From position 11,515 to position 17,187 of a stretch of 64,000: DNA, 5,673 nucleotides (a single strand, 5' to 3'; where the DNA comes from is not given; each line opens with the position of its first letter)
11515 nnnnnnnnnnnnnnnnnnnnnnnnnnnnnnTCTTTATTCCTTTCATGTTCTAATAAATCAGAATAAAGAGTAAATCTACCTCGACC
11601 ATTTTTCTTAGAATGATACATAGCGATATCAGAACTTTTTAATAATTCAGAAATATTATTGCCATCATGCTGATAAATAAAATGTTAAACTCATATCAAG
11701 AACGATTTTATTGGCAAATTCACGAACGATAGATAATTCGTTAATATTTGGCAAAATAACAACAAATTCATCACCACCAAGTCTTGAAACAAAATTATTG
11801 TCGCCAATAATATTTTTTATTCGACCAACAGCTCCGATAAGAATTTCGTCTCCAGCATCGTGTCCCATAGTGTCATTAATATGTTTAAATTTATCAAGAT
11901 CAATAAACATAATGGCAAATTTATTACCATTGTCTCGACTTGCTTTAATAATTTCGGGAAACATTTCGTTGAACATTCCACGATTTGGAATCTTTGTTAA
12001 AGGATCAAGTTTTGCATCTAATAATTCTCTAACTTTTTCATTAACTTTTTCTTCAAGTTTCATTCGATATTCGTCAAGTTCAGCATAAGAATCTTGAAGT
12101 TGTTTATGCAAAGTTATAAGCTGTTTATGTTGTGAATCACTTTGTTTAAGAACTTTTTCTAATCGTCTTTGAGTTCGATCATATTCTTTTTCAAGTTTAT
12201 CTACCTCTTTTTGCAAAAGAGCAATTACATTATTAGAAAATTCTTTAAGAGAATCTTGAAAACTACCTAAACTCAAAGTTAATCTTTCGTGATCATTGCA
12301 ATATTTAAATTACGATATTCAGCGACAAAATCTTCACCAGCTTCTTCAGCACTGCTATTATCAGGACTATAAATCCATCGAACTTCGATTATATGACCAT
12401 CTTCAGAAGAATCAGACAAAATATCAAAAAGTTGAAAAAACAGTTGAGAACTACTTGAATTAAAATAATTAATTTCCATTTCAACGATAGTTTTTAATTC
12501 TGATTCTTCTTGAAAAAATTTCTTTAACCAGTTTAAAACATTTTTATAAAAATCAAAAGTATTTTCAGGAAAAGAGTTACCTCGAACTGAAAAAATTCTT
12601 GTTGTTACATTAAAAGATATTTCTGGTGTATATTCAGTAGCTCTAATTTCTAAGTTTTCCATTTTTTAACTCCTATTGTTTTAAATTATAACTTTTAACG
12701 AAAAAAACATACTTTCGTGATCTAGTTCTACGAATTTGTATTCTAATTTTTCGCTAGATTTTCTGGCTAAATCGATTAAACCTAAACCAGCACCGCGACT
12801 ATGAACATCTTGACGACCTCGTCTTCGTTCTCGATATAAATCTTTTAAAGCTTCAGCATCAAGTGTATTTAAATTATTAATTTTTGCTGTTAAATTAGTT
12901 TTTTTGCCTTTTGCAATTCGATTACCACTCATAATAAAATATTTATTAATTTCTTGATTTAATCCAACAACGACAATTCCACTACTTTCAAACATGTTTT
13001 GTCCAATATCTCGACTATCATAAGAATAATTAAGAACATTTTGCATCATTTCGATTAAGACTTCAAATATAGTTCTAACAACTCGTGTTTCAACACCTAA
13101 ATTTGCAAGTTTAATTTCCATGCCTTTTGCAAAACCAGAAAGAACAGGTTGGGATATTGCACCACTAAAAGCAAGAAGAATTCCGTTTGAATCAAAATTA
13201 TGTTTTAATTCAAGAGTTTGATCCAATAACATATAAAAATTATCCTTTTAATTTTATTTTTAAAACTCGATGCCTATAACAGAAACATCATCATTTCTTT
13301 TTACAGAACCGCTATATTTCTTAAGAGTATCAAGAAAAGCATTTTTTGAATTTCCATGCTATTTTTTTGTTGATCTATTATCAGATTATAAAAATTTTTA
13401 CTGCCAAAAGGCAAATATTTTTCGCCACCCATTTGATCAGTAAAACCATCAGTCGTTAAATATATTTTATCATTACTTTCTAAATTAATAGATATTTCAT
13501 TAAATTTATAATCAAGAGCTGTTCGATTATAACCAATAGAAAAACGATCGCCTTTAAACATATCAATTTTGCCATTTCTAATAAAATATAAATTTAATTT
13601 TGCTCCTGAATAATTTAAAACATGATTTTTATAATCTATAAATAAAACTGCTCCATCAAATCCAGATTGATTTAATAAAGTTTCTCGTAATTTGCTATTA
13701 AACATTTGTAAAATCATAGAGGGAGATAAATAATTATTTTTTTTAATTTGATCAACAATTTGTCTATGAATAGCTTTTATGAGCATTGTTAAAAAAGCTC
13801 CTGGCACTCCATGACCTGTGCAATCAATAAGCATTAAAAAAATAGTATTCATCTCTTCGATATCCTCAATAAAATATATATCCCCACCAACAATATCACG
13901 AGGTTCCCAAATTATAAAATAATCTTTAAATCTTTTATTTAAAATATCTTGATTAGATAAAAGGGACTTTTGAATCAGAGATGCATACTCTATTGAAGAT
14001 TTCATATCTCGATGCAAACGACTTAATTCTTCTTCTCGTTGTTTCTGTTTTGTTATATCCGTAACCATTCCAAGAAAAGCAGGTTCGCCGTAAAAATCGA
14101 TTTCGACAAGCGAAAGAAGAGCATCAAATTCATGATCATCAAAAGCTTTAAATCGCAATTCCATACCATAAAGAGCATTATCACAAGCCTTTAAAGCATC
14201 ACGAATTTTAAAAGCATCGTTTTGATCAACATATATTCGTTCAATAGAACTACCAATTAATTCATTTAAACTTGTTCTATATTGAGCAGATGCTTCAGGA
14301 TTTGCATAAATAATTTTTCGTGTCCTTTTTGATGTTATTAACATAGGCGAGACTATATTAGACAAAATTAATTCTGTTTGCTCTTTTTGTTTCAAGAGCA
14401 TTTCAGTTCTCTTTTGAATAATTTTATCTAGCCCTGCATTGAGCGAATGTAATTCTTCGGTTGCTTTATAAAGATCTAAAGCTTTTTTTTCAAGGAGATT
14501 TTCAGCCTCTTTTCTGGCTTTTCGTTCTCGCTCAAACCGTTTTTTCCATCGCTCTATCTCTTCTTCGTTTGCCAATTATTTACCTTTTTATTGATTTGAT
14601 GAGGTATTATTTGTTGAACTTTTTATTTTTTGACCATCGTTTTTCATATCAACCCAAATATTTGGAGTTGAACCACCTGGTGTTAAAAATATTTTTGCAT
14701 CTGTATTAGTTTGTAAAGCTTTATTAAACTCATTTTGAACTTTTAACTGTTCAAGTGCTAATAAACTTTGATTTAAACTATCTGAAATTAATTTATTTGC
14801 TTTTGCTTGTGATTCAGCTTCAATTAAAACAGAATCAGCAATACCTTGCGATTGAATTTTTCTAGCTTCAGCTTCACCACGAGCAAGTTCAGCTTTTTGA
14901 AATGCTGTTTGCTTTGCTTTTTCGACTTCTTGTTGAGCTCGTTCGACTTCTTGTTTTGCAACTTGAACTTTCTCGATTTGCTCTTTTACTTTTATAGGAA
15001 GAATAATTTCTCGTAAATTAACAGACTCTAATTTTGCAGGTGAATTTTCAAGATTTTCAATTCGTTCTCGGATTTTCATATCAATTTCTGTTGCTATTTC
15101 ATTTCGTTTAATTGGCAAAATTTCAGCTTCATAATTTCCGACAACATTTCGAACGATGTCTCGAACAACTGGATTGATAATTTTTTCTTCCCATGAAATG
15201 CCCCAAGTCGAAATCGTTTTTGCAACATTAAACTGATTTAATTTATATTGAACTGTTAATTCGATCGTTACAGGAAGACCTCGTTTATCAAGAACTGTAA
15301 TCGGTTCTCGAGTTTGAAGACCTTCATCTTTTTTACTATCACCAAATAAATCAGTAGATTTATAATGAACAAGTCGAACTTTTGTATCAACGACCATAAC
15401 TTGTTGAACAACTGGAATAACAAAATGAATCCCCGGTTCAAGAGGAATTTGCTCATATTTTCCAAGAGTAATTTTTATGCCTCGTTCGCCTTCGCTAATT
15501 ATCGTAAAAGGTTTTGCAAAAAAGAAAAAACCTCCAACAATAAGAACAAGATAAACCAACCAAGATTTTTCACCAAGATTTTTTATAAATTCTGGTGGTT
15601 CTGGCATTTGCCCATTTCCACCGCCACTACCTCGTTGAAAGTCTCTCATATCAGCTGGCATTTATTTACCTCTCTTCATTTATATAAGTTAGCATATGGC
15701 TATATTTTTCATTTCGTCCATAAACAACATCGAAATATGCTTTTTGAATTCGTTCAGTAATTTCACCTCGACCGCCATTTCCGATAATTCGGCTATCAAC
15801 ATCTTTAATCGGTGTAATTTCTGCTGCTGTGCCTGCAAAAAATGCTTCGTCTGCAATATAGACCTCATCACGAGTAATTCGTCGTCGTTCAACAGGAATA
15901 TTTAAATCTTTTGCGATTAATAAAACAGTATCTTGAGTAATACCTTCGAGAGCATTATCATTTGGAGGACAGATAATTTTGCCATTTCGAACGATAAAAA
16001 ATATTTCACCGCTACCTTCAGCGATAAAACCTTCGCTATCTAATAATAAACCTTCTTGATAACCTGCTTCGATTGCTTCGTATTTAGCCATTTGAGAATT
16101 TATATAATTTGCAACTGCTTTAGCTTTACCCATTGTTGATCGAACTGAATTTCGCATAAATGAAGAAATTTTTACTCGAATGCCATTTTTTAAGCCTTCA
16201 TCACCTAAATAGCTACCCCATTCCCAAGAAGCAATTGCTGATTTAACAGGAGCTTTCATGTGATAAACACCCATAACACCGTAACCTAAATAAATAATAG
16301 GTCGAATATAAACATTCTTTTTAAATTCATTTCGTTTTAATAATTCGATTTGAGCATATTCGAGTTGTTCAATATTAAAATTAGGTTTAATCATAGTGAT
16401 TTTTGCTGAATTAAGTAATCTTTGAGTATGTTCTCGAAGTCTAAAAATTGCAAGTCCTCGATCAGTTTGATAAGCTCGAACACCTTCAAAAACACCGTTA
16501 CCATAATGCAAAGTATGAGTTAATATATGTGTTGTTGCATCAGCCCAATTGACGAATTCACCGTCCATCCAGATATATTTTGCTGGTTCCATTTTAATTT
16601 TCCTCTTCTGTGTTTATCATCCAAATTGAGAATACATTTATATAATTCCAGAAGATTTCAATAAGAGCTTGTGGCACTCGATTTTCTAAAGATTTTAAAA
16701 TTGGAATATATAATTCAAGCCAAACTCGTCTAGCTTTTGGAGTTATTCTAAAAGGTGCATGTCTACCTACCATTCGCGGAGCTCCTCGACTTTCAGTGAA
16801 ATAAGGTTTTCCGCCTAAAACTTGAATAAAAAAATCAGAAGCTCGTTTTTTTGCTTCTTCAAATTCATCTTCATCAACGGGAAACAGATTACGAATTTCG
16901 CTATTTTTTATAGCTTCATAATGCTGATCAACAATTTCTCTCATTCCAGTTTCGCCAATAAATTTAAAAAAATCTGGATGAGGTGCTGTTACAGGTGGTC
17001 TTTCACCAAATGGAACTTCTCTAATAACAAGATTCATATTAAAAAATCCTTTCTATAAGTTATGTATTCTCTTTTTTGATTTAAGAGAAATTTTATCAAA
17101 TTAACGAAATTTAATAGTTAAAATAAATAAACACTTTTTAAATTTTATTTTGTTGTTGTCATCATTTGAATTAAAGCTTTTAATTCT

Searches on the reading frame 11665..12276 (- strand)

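Call 91: search_protein_families(library=pfam, proteins=[window:11665-12276:-], max_evalue=0.00001)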
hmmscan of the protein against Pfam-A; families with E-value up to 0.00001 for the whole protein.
window:11665-12276:- (203 aa): 1 family
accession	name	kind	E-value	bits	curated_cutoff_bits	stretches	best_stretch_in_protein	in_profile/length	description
PF00990.26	GGDEF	-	1e-31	110.3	23.8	1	88-199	1-114/161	Diguanylate cyclase, GGDEF domain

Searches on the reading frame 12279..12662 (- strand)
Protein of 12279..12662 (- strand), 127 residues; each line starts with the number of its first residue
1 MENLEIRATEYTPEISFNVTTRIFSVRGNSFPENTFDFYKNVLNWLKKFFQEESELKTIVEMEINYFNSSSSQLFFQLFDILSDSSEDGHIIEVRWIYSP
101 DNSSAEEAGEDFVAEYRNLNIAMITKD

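Call 91: search_protein_families(library=pfam, proteins=[window:12279-12662:-], max_evalue=0.00001)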
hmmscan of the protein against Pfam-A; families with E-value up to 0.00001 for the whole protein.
window:12279-12662:- (127 aa): 1 family
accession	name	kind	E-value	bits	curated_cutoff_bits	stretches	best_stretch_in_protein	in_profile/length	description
PF09345.15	SiaC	-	1.9e-36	124.8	24.5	1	6-125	1-119/120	SiaC family regulatory phosphoprotein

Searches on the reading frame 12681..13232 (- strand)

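Call 91: search_protein_families(library=pfam, proteins=[window:12681-13232:-], max_evalue=0.00001)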
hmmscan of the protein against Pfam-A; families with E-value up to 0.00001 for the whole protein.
window:12681-13232:- (183 aa): 1 family
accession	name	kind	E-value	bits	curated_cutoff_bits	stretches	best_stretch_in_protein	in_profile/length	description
PF19788.4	DUF6272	-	7.9e-39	132.8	26.6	1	43-177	3-134/134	Family of unknown function (DUF6272)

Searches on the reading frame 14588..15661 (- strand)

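Call 91: search_protein_families(library=pfam, proteins=[window:14588-15661:-], max_evalue=0.00001)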
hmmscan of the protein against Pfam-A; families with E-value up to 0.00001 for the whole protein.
window:14588-15661:- (357 aa): 1 family
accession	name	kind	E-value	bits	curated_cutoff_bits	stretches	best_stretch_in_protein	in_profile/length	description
PF01145.31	Band_7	-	4.9e-32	111.8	23.6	1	54-251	2-174/176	SPFH domain / Band 7 family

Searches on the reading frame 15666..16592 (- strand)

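Call 35: search_protein_families(library=pfam, proteins=[window:15666-16592:-], max_evalue=0.0001)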
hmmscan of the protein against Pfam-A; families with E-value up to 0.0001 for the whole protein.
window:15666-16592:- (308 aa): 1 family
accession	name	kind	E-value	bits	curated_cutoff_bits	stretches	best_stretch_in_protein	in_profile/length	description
PF01063.24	Aminotran_4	-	1.2e-42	146.7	28.5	1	33-264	1-222/223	Amino-transferase class IV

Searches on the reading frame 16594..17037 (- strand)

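Call 91: search_protein_families(library=pfam, proteins=[window:16594-17037:-], max_evalue=0.00001)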
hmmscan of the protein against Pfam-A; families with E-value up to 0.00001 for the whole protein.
window:16594-17037:- (147 aa): 1 family
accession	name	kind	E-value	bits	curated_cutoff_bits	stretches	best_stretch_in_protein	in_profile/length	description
PF01152.27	Bac_globin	-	1.1e-15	58.3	21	1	26-141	5-120/121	Bacterial-like globin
